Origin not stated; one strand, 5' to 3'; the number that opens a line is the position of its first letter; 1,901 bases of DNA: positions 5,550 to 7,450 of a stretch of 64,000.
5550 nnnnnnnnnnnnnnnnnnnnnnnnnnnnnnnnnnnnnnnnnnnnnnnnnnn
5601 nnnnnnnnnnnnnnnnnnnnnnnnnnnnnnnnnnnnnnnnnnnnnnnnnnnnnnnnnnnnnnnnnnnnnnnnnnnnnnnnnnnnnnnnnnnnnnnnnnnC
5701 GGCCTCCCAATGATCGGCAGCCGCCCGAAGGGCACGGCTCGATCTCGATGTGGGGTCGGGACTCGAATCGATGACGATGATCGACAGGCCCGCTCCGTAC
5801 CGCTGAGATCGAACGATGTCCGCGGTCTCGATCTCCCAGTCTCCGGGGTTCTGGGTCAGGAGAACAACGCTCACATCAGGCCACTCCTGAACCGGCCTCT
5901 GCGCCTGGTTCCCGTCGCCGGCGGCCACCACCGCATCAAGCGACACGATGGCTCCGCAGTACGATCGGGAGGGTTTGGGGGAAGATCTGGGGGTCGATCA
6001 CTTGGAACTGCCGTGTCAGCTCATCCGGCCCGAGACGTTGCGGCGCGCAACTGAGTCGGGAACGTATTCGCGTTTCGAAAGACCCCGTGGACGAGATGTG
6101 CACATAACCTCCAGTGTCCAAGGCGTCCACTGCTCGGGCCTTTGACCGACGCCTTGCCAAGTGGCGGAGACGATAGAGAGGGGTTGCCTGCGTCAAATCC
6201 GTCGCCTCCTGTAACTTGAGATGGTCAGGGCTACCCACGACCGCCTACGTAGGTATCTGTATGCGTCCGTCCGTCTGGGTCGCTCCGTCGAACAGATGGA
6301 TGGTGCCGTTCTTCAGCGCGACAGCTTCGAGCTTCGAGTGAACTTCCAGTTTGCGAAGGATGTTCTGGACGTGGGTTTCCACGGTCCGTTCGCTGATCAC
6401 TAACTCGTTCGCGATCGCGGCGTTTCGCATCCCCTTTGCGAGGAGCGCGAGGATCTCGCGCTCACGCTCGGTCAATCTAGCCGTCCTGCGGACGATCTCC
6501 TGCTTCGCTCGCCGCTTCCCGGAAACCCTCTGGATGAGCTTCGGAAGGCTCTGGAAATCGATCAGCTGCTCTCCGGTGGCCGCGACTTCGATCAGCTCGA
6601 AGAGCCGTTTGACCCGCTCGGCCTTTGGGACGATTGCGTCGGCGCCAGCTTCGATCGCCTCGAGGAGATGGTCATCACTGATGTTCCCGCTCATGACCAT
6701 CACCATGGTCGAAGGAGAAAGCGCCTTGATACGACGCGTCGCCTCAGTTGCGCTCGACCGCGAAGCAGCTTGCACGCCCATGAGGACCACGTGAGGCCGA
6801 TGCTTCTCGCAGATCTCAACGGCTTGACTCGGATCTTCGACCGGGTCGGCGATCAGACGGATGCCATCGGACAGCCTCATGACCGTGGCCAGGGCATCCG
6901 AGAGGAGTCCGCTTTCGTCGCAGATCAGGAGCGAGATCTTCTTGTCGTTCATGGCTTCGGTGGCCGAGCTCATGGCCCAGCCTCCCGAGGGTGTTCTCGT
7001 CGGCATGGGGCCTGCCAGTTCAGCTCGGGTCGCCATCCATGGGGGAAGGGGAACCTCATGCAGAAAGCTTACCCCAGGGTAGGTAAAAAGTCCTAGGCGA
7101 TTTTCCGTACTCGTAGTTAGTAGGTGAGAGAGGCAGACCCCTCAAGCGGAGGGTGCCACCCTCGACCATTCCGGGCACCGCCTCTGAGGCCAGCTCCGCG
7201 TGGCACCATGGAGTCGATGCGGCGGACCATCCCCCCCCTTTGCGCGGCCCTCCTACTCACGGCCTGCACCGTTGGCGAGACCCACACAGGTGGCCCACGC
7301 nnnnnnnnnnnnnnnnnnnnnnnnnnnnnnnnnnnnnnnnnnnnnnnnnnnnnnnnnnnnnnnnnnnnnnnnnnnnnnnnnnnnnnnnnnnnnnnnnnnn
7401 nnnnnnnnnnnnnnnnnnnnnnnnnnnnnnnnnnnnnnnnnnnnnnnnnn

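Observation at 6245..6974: Orphan LuxR-type response regulator whose phospho-acceptor Asp is Gly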

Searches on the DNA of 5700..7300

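Call 49: search_rna_families(source=window, start=5700, end=7300, threshold=evalue, max_evalue=1)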
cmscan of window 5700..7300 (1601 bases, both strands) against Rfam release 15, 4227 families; matches with E-value up to 1: 1.
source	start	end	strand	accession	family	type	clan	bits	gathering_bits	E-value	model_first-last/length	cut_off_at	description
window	6137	6233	+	RF01630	ceN40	Gene; snRNA; snoRNA; CD-box;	-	16.2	35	0.95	1-123/123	no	Nematode snoRNA ceN40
